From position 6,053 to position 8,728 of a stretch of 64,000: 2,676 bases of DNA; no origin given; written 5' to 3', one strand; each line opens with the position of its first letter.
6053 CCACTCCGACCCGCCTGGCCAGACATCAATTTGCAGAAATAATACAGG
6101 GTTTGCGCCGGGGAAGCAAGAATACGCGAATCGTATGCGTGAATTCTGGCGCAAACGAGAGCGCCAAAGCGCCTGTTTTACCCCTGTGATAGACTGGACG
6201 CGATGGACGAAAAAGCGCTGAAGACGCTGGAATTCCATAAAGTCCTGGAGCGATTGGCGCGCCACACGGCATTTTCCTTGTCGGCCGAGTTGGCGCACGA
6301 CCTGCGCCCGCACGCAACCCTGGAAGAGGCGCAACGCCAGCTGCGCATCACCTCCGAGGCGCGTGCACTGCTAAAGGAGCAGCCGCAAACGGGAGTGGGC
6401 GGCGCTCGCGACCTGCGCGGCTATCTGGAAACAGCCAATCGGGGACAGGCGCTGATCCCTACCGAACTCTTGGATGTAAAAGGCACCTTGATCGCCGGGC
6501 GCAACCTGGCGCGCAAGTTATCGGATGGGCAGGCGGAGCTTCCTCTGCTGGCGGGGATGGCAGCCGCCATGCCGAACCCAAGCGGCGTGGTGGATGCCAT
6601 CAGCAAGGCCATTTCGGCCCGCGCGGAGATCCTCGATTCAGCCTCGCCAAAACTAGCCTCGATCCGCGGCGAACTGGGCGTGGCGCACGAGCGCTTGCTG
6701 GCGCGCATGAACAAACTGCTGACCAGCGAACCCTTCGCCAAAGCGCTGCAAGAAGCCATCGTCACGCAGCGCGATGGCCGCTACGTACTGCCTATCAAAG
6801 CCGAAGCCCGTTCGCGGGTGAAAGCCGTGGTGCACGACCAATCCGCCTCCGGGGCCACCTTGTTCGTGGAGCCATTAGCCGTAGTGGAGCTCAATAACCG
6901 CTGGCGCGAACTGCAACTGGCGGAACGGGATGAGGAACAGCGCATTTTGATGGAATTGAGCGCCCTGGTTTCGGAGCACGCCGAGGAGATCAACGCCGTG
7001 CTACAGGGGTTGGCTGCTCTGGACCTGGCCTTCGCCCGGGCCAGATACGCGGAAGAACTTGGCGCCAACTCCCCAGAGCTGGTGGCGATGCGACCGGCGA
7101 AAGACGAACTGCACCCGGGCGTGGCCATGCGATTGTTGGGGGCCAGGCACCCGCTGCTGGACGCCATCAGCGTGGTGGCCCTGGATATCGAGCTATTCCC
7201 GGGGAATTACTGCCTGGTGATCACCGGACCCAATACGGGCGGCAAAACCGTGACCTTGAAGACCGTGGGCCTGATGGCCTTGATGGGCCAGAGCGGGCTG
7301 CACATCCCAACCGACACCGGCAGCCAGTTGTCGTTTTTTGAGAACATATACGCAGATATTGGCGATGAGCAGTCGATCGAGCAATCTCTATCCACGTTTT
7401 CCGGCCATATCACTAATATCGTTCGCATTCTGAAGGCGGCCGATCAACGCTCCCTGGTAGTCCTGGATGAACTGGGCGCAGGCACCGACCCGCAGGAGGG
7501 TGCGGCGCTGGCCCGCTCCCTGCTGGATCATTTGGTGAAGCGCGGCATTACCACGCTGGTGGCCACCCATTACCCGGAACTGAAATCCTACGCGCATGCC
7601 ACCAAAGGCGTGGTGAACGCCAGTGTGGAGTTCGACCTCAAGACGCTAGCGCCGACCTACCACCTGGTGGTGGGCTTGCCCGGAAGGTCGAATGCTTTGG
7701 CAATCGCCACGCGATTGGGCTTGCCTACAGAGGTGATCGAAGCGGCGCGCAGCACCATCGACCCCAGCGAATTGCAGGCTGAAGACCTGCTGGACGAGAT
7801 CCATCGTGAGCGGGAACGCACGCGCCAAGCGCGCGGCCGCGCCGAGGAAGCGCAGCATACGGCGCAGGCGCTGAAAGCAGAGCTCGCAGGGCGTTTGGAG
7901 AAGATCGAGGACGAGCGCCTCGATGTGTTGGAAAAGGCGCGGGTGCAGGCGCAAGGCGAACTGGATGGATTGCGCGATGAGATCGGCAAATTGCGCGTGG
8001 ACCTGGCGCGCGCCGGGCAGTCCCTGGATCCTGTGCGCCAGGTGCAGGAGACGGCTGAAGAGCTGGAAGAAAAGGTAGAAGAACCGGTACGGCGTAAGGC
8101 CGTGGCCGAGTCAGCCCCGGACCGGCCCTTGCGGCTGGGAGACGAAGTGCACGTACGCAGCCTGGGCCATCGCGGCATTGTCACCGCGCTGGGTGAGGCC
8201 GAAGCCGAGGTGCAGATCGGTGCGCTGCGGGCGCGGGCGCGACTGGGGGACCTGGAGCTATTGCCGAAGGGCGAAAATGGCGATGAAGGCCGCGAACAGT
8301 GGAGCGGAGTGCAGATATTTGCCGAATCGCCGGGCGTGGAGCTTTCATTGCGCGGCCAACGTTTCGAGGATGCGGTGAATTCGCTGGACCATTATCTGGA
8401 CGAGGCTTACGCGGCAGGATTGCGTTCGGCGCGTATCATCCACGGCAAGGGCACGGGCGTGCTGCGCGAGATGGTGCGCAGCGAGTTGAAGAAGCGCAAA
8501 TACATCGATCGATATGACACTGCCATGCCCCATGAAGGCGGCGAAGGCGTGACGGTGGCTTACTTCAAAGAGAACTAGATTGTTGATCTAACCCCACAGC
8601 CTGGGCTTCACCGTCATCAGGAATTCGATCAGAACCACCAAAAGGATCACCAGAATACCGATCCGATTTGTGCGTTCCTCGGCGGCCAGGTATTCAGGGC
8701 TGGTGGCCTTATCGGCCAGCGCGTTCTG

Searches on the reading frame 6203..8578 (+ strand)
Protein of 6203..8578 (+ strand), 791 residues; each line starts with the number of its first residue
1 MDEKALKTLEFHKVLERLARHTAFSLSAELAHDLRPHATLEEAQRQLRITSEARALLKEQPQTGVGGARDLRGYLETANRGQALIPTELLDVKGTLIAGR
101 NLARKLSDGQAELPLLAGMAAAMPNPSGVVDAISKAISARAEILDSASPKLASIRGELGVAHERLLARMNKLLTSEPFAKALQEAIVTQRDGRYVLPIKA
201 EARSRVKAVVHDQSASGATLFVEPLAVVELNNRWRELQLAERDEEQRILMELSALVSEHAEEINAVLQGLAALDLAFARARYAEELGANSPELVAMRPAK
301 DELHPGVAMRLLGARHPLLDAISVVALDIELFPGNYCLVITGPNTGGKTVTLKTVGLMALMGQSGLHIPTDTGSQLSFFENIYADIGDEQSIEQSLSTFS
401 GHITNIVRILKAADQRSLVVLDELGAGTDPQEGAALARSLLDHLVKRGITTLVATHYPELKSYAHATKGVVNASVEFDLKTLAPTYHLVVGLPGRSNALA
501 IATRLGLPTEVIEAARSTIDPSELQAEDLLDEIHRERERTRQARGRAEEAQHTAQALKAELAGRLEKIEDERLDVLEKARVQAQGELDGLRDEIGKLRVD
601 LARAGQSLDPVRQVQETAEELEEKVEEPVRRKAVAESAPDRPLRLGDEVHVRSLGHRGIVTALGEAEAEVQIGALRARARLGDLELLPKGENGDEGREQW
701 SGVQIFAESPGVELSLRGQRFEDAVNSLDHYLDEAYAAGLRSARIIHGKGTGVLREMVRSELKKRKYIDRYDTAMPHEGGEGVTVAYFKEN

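Call 10: search_protein_families(library=pfam, proteins=[window:6203-8578:+])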
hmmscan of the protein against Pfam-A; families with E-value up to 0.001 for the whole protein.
window:6203-8578:+ (791 aa): 4 families
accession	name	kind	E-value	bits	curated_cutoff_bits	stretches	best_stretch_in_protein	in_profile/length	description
PF00488.27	MutS_V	-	2.5e-37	129.1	30.2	1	338-519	1-184/188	MutS domain V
PF01713.27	Smr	-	3.6e-23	82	25.7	1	715-789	2-77/77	Smr domain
PF20297.4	MSSS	-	7.8e-07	29.1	26.8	1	646-684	2-42/42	MutS2 and Smr-associated SH3 domain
PF13401.12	AAA_22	-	0.00065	20.5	27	1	335-424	5-93/130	AAA domain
